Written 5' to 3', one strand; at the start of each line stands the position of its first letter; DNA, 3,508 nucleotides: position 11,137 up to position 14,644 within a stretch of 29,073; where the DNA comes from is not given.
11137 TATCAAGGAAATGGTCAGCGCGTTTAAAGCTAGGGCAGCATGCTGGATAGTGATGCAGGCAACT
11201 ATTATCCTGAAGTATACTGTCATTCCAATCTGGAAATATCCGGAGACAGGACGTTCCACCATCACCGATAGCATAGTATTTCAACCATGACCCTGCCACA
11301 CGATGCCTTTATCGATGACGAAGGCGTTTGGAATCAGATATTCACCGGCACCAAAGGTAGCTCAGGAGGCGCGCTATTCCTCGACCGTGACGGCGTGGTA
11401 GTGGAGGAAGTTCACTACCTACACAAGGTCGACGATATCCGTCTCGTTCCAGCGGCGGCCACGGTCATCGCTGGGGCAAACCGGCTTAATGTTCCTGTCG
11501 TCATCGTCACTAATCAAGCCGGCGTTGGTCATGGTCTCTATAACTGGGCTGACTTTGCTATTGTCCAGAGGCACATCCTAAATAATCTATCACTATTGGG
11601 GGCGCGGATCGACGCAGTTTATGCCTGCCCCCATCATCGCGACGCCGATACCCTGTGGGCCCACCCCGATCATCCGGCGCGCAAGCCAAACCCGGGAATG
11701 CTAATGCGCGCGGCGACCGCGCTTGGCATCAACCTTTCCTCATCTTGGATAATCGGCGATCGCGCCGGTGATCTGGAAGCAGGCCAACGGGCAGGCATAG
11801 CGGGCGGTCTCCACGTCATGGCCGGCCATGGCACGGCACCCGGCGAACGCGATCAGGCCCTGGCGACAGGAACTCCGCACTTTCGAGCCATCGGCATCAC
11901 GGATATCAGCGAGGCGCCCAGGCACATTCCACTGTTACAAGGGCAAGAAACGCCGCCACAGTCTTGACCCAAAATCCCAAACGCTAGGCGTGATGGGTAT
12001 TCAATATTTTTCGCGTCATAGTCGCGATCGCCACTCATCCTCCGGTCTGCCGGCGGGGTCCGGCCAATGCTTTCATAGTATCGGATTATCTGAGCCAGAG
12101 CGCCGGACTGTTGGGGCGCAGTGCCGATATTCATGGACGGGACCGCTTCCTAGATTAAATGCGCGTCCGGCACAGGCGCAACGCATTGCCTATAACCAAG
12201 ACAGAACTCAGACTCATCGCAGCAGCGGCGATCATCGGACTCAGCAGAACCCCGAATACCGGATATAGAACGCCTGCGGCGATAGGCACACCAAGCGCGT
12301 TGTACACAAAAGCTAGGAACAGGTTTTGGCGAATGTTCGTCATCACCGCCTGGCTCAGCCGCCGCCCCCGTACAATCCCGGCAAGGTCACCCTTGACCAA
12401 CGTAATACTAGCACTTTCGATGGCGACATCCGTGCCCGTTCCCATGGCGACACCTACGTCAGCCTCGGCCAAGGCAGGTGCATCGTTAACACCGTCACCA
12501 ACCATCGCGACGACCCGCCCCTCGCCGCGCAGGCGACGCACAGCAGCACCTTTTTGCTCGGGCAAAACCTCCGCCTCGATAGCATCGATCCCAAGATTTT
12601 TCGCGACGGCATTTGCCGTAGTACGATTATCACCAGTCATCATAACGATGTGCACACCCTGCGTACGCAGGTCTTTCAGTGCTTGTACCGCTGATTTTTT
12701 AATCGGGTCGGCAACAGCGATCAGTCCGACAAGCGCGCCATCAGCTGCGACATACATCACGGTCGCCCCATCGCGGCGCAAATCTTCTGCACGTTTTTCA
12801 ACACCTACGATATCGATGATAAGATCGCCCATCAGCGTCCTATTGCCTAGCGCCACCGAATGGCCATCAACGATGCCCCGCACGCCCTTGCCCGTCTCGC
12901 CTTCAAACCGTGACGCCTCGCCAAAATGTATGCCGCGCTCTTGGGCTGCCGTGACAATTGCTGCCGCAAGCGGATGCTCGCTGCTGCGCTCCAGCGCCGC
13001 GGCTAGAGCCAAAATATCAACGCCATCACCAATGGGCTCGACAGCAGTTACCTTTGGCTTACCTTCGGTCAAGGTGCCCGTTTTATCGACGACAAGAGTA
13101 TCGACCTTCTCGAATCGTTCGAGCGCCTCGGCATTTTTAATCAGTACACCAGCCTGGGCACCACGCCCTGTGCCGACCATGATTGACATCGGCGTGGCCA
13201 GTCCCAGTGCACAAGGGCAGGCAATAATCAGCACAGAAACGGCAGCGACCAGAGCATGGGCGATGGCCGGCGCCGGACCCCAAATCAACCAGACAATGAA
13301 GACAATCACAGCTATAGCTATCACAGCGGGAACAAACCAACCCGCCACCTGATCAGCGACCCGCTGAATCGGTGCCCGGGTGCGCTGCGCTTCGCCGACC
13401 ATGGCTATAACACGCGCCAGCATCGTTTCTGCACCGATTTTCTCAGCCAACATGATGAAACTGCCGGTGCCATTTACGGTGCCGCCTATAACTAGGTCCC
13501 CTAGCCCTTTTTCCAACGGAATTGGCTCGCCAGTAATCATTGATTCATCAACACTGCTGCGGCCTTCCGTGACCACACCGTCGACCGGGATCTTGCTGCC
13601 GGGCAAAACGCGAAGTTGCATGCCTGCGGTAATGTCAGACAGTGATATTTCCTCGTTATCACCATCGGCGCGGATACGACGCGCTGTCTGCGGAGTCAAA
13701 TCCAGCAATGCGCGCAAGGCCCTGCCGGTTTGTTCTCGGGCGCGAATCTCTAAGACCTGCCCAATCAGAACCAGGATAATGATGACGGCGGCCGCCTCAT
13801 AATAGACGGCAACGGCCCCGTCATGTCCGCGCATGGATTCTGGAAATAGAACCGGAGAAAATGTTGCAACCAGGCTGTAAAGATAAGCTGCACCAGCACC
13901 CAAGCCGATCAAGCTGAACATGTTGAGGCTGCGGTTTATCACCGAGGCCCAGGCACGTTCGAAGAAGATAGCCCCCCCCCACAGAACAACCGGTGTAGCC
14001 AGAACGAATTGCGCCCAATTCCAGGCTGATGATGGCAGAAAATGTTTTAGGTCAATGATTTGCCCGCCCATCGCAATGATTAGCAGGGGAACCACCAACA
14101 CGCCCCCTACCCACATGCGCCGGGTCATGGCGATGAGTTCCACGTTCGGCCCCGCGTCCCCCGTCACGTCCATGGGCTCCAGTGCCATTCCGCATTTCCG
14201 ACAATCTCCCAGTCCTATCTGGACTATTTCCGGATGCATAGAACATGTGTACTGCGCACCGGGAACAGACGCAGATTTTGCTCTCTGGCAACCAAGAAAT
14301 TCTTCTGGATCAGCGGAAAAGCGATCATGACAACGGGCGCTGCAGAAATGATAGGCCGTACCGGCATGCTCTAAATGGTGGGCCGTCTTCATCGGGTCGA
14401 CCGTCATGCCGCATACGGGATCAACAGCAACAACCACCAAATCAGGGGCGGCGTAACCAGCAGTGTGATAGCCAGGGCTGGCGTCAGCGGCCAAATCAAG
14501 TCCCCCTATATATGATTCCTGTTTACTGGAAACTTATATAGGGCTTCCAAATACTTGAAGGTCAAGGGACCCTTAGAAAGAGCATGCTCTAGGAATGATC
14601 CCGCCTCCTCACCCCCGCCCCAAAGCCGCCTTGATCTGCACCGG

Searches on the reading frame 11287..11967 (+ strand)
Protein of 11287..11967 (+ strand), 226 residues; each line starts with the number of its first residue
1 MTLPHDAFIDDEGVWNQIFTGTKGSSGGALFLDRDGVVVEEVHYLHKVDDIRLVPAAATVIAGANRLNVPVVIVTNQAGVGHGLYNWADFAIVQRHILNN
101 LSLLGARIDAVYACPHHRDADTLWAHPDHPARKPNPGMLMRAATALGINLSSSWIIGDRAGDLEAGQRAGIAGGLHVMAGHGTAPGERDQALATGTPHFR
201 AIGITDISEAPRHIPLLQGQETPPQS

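Call 58: search_protein_families(library=pfam, proteins=[window:11287-11967:+], max_evalue=0.00001)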
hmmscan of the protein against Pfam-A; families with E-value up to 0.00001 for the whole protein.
window:11287-11967:+ (226 aa): 3 families
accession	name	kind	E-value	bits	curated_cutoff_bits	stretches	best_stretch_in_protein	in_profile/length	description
PF13242.12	Hydrolase_like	-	1.4e-10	41.4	22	1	131-173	2-45/75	HAD-hyrolase-like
PF00702.32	Hydrolase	-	1.5e-07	32.4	26.4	1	33-170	79-191/191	haloacid dehalogenase-like hydrolase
PF13419.12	HAD_2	-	9.9e-06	26.2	23.8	0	128-171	130-173/178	Haloacid dehalogenase-like hydrolase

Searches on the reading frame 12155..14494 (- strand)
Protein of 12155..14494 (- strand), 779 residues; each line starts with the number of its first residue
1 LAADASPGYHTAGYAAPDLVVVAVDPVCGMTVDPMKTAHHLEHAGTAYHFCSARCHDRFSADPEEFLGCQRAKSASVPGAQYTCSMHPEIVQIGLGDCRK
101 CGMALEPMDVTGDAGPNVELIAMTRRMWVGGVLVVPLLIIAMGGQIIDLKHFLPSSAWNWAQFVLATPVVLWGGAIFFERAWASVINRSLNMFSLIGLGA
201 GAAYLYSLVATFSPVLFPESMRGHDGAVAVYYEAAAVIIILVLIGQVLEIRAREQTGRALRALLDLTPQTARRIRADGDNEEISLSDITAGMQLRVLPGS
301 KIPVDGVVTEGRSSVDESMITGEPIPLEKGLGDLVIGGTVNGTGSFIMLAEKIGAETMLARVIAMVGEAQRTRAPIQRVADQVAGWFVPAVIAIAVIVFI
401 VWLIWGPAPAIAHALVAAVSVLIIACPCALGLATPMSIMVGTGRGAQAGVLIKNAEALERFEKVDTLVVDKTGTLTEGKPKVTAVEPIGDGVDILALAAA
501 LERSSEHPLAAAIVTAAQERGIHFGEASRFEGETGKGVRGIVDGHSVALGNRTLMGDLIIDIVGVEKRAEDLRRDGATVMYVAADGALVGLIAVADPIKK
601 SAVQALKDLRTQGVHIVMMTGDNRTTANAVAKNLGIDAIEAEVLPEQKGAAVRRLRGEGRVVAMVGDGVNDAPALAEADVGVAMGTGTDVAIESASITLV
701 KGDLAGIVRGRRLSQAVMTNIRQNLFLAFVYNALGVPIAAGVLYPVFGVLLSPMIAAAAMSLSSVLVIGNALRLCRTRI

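Call 58: search_protein_families(library=pfam, proteins=[window:12155-14494:-], max_evalue=0.00001)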
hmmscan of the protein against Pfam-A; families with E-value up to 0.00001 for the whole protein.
window:12155-14494:- (779 aa): 5 families
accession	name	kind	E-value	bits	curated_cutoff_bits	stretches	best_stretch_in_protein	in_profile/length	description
PF00122.25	E1-E2_ATPase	-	8.1e-52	175.8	28.1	1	266-447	2-180/181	E1-E2 ATPase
PF00702.32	Hydrolase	-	8.7e-36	124.6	26.4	1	464-679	1-191/191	haloacid dehalogenase-like hydrolase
PF04945.19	YHS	-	9.2e-13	48.4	30.3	1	24-68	2-45/47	YHS domain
PF19335.5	HMBD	-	7.9e-09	35.8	23.6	1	82-107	2-27/28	Heavy metal binding domain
PF08282.18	Hydrolase_3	-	1.6e-07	31.8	20.9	0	660-707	204-251/255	haloacid dehalogenase-like hydrolase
